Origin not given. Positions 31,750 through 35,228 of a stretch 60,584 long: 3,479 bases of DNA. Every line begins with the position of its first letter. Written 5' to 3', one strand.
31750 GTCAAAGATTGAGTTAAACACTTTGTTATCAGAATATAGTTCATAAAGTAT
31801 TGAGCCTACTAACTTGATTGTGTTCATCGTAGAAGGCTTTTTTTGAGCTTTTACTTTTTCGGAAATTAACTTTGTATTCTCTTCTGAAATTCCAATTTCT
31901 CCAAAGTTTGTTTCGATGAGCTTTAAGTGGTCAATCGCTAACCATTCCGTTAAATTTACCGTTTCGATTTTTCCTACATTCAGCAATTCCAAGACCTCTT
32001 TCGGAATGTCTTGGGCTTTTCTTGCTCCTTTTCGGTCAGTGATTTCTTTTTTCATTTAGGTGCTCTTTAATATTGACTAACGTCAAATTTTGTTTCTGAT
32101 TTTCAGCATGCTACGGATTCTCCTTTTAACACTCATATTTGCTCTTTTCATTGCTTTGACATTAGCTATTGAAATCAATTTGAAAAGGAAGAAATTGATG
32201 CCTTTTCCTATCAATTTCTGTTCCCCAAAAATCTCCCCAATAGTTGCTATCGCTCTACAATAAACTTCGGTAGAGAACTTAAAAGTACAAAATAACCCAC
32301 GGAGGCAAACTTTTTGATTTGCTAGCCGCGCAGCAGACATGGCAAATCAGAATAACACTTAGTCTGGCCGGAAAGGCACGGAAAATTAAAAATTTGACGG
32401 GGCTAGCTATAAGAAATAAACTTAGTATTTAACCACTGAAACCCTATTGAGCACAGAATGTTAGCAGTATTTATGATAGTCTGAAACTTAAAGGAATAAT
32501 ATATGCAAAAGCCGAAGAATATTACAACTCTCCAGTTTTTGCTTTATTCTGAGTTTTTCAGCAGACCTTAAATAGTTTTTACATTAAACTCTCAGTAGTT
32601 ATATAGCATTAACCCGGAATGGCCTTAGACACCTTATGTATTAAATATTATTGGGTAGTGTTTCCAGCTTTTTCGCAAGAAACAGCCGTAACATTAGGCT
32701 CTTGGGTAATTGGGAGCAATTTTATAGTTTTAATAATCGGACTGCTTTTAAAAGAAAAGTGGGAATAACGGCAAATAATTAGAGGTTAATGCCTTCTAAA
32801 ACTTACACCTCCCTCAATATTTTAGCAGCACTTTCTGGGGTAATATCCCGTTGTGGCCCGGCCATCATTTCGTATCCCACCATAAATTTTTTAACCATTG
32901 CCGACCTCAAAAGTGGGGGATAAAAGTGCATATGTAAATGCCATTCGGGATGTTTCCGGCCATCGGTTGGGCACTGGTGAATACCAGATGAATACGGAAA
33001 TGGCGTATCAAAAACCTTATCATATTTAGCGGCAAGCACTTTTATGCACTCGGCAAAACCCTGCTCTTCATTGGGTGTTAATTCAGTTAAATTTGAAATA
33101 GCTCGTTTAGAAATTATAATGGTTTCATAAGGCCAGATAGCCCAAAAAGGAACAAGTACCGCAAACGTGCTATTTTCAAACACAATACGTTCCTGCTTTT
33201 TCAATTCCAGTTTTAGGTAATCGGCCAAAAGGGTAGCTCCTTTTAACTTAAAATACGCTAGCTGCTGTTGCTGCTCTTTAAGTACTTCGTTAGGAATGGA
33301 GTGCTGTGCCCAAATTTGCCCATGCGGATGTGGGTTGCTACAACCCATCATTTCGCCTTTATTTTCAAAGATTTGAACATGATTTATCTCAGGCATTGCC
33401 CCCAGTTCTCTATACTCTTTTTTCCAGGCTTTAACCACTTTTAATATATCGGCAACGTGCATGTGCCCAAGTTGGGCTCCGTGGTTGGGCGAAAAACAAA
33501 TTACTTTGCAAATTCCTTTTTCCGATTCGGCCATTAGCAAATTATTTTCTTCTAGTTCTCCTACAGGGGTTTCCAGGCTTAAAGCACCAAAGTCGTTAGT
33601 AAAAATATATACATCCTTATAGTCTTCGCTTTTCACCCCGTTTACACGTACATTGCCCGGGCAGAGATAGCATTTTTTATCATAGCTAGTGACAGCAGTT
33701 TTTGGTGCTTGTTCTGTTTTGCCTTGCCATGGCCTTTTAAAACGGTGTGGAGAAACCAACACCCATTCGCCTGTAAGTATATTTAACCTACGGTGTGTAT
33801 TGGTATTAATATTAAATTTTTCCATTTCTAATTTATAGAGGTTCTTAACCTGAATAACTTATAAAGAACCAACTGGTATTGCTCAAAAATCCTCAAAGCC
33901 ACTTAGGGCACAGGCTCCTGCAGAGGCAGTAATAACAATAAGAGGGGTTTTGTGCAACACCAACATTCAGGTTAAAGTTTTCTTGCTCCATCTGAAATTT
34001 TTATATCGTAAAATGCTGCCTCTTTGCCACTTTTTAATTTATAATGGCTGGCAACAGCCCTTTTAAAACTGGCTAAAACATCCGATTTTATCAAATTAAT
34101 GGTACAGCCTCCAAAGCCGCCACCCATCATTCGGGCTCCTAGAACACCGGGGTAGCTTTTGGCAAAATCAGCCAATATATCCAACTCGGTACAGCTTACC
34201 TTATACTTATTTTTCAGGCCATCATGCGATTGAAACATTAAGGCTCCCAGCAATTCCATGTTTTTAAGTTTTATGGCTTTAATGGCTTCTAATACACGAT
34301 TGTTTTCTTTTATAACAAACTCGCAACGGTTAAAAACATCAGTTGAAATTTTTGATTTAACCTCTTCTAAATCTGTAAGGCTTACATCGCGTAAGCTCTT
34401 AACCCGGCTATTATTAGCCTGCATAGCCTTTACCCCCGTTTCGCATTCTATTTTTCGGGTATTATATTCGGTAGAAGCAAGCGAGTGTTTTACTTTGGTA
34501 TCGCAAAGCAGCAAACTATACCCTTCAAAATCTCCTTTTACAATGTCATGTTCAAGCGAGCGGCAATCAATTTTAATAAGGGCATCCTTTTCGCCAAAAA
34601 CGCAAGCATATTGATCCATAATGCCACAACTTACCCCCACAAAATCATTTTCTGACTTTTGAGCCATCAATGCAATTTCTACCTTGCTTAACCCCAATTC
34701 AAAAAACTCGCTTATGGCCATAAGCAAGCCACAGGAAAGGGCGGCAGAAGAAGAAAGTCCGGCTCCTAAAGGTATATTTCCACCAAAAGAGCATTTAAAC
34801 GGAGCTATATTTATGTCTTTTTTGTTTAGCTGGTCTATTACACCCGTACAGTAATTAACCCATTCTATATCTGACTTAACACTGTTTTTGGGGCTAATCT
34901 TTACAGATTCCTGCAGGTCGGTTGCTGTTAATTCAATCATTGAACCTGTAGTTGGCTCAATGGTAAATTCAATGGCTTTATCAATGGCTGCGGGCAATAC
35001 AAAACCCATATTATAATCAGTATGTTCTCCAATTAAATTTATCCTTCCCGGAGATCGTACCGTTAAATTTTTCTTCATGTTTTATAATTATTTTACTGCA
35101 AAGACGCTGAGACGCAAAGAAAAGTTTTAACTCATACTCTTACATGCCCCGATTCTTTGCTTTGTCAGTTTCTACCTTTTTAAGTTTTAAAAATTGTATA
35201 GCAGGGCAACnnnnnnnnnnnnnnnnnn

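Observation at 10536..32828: A ~21.9-kb PUL-bearing segment is bracketed by 216-bp direct repeats that duplicate a tail-to-tail gene junction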

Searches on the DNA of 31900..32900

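Call 63: search_rna_families(source=window, start=31900, end=32900, threshold=evalue, max_evalue=1)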
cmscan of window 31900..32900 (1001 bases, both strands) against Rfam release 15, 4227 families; matches with E-value up to 1: 1.
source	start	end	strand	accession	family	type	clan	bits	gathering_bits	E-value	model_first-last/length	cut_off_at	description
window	32169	32219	-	RF03485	mir-4000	Gene; miRNA;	-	19.2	58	0.68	1-54/54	no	mir-4000 microRNA precursor family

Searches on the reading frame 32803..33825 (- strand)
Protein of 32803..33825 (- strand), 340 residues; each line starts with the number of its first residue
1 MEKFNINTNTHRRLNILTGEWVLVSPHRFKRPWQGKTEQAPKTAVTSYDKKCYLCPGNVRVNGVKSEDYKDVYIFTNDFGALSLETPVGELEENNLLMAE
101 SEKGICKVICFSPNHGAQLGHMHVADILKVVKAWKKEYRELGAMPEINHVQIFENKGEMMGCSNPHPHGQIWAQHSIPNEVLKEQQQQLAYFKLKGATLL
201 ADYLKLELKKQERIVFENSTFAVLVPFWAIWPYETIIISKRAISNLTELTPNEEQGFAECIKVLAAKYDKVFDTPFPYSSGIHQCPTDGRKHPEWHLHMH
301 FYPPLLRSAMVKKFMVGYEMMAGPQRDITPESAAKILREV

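Call 6: search_protein_families(library=pfam, proteins=[window:32803-33825:-])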
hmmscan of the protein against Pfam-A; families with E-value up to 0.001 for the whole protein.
window:32803-33825:- (340 aa): 2 families
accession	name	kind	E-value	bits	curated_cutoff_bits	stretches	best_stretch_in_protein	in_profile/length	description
PF01087.27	GalP_UDP_transf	-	4.5e-63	213.4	22.1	1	6-178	8-184/184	Galactose-1-phosphate uridyl transferase, N-terminal domain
PF02744.22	GalP_UDP_tr_C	-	1.3e-54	184.8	29.2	1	185-339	2-155/165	Galactose-1-phosphate uridyl transferase, C-terminal domain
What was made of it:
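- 32803..33825 (-): galT (340 aa), intact. call 6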

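Call 14: find_related_loci(query=window:32806-33825:-, collection=genome_contigs, flank=10000)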
Query window:32806-33825:- (340 aa) in genome_contigs; peptide patterns used: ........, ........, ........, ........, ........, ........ (x = any residue, [..] = any of these).
600 stretches matched a pattern (row limit reached: there are more); 581 encode a relative of the query (tblastn E <= 1e-3); the best 80 are kept; 80 distinct loci.
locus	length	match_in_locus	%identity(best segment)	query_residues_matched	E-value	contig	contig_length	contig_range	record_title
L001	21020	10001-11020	69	1-340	5e-171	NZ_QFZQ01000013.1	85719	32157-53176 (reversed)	Reichenbachiella versicolor strain DC003 contig13, whole genome shotgun sequence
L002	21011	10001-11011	63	4-340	2e-147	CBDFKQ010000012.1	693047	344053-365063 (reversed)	MAG: Spirosomataceae bacterium isolate 93128bb4-1fae-4ba8-b2d1-252934af7580 genome assembly, contig: contig_12, whole ge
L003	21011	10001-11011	60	2-338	4e-145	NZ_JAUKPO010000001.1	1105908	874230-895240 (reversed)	Rhodocytophaga aerolata strain KACC 12507 NODE_1_length_1105908_cov_90.490420, whole genome shotgun sequence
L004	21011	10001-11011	60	3-340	5e-144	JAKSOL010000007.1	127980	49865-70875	MAG: Salinivirgaceae bacterium isolate Horse_feces176 MAG176_7, whole genome shotgun sequence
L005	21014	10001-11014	59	1-338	4e-144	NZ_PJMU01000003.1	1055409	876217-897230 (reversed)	Pontibacter ramchanderi strain LP43 Ga0116985_103, whole genome shotgun sequence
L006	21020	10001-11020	58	1-340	1e-143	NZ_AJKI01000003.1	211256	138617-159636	Marinilabilia salmonicolor JCM 21150 Contig3, whole genome shotgun sequence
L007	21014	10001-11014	60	1-338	9e-144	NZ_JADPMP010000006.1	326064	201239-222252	Pontibacter sp. FD36 scaffold_6_length=326065, whole genome shotgun sequence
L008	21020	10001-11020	60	1-340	4e-143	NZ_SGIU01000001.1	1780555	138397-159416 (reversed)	Flagellimonas allohymeniacidonis strain 176CP4-71 contig1, whole genome shotgun sequence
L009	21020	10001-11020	60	1-340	3e-143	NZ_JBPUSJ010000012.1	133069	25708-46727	Carboxylicivirga taeanensis strain MEBiC 08903 c_000000000012, whole genome shotgun sequence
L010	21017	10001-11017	59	1-340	4e-143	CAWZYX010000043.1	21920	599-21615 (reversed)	MAG TPA_asm: uncultured Winogradskyella sp. isolate SRR948829_concoct_59 genome assembly, contig: ERZ2484278.393, whole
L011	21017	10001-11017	61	1-340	7e-143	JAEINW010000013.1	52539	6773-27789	MAG: Salinivirgaceae bacterium isolate MAG14 NODE_579_length_52539_cov_4.746293, whole genome shotgun sequence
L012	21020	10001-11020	59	1-340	3e-142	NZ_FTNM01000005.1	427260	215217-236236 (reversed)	Pontibacter lucknowensis strain DM9, whole genome shotgun sequence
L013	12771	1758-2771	60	1-338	6e-142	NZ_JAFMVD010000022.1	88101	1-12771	Carboxylicivirga fragile strain N1Y90 scaffold_22_length=88102, whole genome shotgun sequence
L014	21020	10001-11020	60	1-340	2e-141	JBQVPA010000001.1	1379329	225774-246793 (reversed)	MAG: Flavobacterium sp. isolate NL0208PS_6 NODE_1_length_1379329_cov_13.738757, whole genome shotgun sequence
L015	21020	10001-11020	59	1-340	1e-141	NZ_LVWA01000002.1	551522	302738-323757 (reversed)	Pontibacter flavimaris strain S10-8 contig_10, whole genome shotgun sequence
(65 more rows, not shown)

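Call 32: find_homologous_proteins(query=window:32806-33825:-, max_evalue=1e-100)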
Query window:32806-33825:- (340 aa): 7875 proteins with E <= 1e-100 among 8000 candidates; the best 120 are listed.
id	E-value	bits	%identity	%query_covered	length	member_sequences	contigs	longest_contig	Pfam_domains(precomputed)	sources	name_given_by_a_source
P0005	2.7e-236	801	100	100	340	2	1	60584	PF02744.23,PF01087.28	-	-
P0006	2.4e-178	610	80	94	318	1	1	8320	PF02744.23,PF01087.28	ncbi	-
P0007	3.1e-172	590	73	100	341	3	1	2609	PF02744.23,PF01087.28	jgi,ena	jgi:UDPglucose--hexose-1-phosphate uridylyltransferase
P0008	2.8e-167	574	69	100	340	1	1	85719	PF02744.23,PF01087.28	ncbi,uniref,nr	ncbi:UDP-glucose--hexose-1-phosphate uridylyltransferase [Reichenbachiella versicolor]|uniref:UDP-gl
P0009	3.1e-164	564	68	100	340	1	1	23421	PF02744.23,PF01087.28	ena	-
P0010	5.9e-148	510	63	99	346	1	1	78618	PF02744.23,PF01087.28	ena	-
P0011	6.8e-148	510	63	98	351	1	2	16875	PF02744.23,PF01087.28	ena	-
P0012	9.8e-147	506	64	100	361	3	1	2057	PF02744.23,PF01087.28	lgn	-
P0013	4.7e-146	504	63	99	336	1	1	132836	PF02744.23,PF01087.28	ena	-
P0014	1.2e-145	503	62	97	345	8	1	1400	PF02744.23,PF01087.28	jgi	-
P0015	1.7e-145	502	62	99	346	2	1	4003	PF02744.23,PF01087.28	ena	-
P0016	4.1e-145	501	64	97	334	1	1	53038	PF02744.23,PF01087.28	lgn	-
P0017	1.8e-144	499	62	100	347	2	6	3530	PF02744.23,PF01087.28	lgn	-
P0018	2.7e-144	498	61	100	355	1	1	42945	PF02744.23,PF01087.28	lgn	-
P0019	2.9e-144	498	61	100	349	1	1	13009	PF02744.23,PF01087.28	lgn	-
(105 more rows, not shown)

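Call 33: find_encoding_contigs(protein=P0006, flank=10000)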
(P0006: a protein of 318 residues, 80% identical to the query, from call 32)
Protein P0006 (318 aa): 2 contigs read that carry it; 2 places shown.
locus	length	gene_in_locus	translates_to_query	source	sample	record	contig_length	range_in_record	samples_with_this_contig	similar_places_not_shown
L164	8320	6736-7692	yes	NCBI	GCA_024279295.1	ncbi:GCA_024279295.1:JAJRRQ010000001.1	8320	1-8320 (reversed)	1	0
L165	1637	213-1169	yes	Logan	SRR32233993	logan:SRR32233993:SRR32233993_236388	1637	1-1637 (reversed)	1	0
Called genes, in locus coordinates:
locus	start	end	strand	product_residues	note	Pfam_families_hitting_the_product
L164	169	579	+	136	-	PF00474:SSF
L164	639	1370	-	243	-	PF01182:Glucosamine_iso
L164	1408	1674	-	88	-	-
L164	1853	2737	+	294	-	PF01546:Peptidase_M20, PF07687:M20_dimer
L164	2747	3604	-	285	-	PF00583:Acetyltransf_1, PF13673:Acetyltransf_10, PF13508:Acetyltransf_7, PF18014:Acetyltransf_18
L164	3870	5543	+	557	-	PF00474:SSF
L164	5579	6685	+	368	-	PF10509:GalKase_gal_bdg, PF00288:GHMP_kinases_N, PF08544:GHMP_kinases_C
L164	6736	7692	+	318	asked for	PF01087:GalP_UDP_transf, PF02744:GalP_UDP_tr_C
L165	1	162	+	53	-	?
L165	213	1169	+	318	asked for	PF01087:GalP_UDP_transf, PF02744:GalP_UDP_tr_C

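Call 34: find_encoding_contigs(protein=P0007, flank=10000)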
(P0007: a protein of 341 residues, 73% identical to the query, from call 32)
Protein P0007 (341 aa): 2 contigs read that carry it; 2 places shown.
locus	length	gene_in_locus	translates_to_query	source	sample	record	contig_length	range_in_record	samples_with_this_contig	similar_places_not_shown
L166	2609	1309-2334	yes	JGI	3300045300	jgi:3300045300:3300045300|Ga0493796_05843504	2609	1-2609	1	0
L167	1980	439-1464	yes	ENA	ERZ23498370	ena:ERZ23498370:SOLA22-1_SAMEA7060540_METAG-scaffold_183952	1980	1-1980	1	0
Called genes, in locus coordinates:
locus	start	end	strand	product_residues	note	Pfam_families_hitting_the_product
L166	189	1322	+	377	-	PF10509:GalKase_gal_bdg, PF00288:GHMP_kinases_N, PF08544:GHMP_kinases_C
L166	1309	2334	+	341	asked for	PF01087:GalP_UDP_transf, PF02744:GalP_UDP_tr_C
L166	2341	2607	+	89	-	?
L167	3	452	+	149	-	?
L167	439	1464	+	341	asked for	PF01087:GalP_UDP_transf, PF02744:GalP_UDP_tr_C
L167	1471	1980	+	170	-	?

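Call 35: find_encoding_contigs(protein=P0009, flank=10000)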
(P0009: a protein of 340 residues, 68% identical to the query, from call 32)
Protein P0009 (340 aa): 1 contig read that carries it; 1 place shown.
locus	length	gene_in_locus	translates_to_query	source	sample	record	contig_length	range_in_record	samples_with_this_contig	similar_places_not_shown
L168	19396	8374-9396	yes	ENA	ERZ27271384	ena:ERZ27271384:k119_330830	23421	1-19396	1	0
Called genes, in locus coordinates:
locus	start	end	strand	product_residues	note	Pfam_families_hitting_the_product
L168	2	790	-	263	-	?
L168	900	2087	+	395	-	PF01053:Cys_Met_Meta_PP, PF00155:Aminotran_1_2 (weak), PF06838:Met_gamma_lyase (weak)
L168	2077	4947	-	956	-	PF01447:Peptidase_M4, PF02868:Peptidase_M4_C, PF18962:Por_Secre_tail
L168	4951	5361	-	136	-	-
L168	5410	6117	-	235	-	PF00293:NUDIX, PF19368:WHD_AraR, PF21906:WHD_NrtR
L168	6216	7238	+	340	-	PF00106:adh_short, PF01073:3Beta_HSD, PF01370:Epimerase, PF02719:Polysacc_synt_2, PF04321:RmlD_sub_bind, PF07993:NAD_binding_4 (faint), PF08659:KR (faint), PF16363:GDP_Man_Dehyd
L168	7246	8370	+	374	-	PF10509:GalKase_gal_bdg, PF00288:GHMP_kinases_N, PF08544:GHMP_kinases_C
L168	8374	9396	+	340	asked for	PF01087:GalP_UDP_transf, PF02744:GalP_UDP_tr_C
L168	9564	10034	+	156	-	PF03449:GreA_GreB_N, PF01272:GreA_GreB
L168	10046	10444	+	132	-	PF11969:DcpS_C, PF01230:HIT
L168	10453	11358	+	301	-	PF20426:NBCH_WD40, PF23409:Beta-prop_EML, PF25171:Beta-prop_WDR36-Utp21_1st, PF25174:Beta-prop_THOC3, PF23414:Beta-prop_EML_2, PF25391:WD40_Gbeta, PF25175:Beta-prop_WDR5, PF25174:Beta-prop_THOC3, +33 more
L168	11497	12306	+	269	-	PF05103:DivIVA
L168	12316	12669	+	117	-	PF02152:FolB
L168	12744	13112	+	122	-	-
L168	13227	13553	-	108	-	PF01521:Fe-S_biosyn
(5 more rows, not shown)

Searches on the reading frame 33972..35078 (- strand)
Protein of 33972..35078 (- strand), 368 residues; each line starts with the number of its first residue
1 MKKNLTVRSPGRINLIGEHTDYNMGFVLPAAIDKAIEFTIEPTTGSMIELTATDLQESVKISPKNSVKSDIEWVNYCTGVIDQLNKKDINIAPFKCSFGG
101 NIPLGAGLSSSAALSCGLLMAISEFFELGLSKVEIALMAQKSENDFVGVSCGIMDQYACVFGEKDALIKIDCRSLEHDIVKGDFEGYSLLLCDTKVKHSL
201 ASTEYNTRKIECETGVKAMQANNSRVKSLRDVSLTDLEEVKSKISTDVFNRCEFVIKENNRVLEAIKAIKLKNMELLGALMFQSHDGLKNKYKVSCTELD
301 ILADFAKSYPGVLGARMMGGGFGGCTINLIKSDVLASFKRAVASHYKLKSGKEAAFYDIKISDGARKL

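Call 6: search_protein_families(library=pfam, proteins=[window:33972-35078:-])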
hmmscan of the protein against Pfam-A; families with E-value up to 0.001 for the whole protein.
window:33972-35078:- (368 aa): 4 families
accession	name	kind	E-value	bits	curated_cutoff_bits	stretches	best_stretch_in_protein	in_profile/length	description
PF00288.32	GHMP_kinases_N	-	2.3e-22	79.5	22.3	1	75-162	1-86/87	GHMP kinases N terminal domain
PF10509.15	GalKase_gal_bdg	-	1.8e-16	59.9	23.1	1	5-36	12-43/49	Galactokinase galactose-binding signature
PF08544.19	GHMP_kinases_C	-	3e-11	44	21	1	265-347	1-84/85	GHMP kinases C terminal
PF22700.2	MVD-like_N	-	0.00047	20.3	27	0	80-141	68-130/157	Diphosphomevalonate decarboxylase-like N-terminal domain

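Call 27: find_related_loci(query=window:33975-35078:-, collection=metagenome_contigs, flank=10000)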
Query window:33975-35078:- (368 aa) in metagenome_contigs; peptide patterns used: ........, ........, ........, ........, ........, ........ (x = any residue, [..] = any of these).
379 stretches matched a pattern; 339 encode a relative of the query (tblastn E <= 1e-3); the best 80 are kept; 80 distinct loci.
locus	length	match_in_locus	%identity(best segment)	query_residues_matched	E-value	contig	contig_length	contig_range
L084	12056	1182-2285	85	1-368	0e+0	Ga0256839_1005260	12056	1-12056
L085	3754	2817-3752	67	1-312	4e-147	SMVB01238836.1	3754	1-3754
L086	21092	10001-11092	50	2-365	3e-120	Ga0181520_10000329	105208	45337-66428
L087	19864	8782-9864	50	5-365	8e-120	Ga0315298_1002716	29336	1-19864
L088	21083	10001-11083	50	5-365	1e-119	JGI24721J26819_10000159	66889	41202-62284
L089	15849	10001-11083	50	5-365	9e-120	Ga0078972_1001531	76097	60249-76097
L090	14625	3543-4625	49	5-365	2e-119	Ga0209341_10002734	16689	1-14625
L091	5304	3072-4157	50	7-368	8e-120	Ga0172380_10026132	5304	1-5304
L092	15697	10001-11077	49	7-365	7e-119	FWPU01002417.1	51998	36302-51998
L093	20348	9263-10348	50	5-366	6e-119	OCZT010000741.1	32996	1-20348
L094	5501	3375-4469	50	1-364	5e-119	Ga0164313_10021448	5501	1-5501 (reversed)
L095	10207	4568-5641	50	8-365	8e-119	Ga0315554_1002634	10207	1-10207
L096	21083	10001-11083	49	5-365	6e-119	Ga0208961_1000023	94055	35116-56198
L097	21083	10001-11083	49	5-365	6e-119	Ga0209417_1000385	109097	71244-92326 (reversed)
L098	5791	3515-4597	49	5-365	4e-119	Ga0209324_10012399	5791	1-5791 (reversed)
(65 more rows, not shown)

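Call 30: search_protein_families(library=pfam, proteins=[L084:215-1132:+, L084:1182-2294:+, L084:2324-3355:-, L084:3581-4621:+, L084:4759-5481:+, L084:5541-6830:-, L084:6931-8049:-, L084:8391-10577:+, L084:10602-11891:+])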
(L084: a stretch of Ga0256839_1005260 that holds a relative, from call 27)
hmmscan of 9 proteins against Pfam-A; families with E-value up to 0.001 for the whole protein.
L084:215-1132:+ (305 aa): 2 families
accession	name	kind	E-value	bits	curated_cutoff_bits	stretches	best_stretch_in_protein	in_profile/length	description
PF06250.17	YhcG_C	-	6.4e-57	192.2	32.5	1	175-304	2-131/157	YhcG PDDEXK nuclease domain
PF17761.7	DUF1016_N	-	9.2e-43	146.1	32.8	1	16-153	1-137/137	DUF1016 N-terminal domain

L084:1182-2294:+ (370 aa): 3 families
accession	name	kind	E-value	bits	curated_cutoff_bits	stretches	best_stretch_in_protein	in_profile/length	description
PF00288.32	GHMP_kinases_N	-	3.6e-22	78.8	22.3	1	75-162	1-86/87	GHMP kinases N terminal domain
PF10509.15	GalKase_gal_bdg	-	1.8e-16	59.9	23.1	1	5-36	12-43/49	Galactokinase galactose-binding signature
PF08544.19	GHMP_kinases_C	-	2.5e-09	37.9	21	1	265-333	1-69/85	GHMP kinases C terminal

L084:2324-3355:- (343 aa): 3 families
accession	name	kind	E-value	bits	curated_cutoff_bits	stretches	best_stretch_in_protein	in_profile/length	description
PF13407.12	Peripla_BP_4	-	1.6e-31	110.2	35.1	1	69-318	3-254/258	Periplasmic binding protein domain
PF00356.27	LacI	-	2.3e-13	50.1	27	1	8-53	1-46/46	Bacterial regulatory proteins, lacI family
PF00532.27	Peripla_BP_1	-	2.3e-05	24.4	22.2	1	68-233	5-164/281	Periplasmic binding proteins and sugar binding domain of LacI family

L084:3581-4621:+ (346 aa): 1 family
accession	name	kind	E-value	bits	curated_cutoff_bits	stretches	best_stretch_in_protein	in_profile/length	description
PF00294.29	PfkB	-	9.7e-29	101.1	25.8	1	1-324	1-296/302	pfkB family carbohydrate kinase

L084:4759-5481:+ (240 aa): 1 family
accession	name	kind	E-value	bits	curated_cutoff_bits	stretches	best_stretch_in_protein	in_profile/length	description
PF01081.25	Aldolase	-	2e-33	115.9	27.8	1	29-217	4-186/196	KDPG and KHG aldolase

L084:5541-6830:- (429 aa): 2 families
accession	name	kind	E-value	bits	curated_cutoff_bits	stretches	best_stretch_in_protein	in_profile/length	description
PF00557.29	Peptidase_M24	-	7e-57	193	23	1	186-405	2-207/208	Metallopeptidase family M24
PF05195.22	AMP_N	-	9e-33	113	24.6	1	11-132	1-121/121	Aminopeptidase P, N-terminal domain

L084:6931-8049:- (372 aa): 3 families
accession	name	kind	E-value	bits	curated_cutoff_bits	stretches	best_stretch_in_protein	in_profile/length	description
PF00483.29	NTP_transferase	-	4e-40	138.4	21.2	1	19-300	3-242/245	Nucleotidyl transferase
PF12804.13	NTP_transf_3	-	3.9e-06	27.6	27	1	18-90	1-66/160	MobA-like NTP transferase domain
PF22640.1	ManC_GMP_beta-helix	-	5.2e-05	23.5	27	1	308-361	1-53/55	MannoseP isomerase/GMP-like beta-helix domain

L084:8391-10577:+ (728 aa): 8 families
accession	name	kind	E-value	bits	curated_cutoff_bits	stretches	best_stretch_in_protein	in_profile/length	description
PF00270.35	DEAD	-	1e-27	97.4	26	1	26-184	4-164/167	DEAD/DEAH box helicase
PF09382.16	RQC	-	1.4e-23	83.3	23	1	404-510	3-109/114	RQC domain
PF21220.3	RecQ-1-like_HTH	-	1.9e-22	79.6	27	1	624-674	1-51/51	RecQ-1-like, helix-turn-helix domain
PF00271.37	Helicase_C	-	5e-22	78.7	23.5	1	221-327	4-110/110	Helicase conserved C-terminal domain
PF00570.28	HRDC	-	5.9e-16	58.6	23.8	1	534-600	2-68/68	HRDC domain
PF16124.10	RecQ_Zn_bind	-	1.2e-15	58.4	25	1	339-400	2-66/66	RecQ zinc-binding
PF04851.21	ResIII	-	4e-08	33.8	22.5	1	24-180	6-162/164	Type III restriction enzyme, res subunit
PF14493.12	HTH_40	-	0.00026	21.7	27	1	635-719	10-89/89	Helix-turn-helix domain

L084:10602-11891:+ (429 aa): 5 families
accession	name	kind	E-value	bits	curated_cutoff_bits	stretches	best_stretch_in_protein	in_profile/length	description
PF01071.24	GARS_A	-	2.4e-71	240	27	1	105-299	1-194/194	Phosphoribosylglycinamide synthetase, ATP-grasp (A) domain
PF02844.21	GARS_N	-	9.8e-34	116.5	29.5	1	1-104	1-100/100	Phosphoribosylglycinamide synthetase, N domain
PF02843.22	GARS_C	-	1.1e-29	103.1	34.8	1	334-421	1-90/92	Phosphoribosylglycinamide synthetase, C domain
PF02655.19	ATP-grasp_3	-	1.7e-08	35.1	23.2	1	111-294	9-157/160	ATP-grasp domain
PF02786.22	CPSase_L_D2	-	5.6e-08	33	19.8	1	108-209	3-105/211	Carbamoyl-phosphate synthase L chain, ATP binding domain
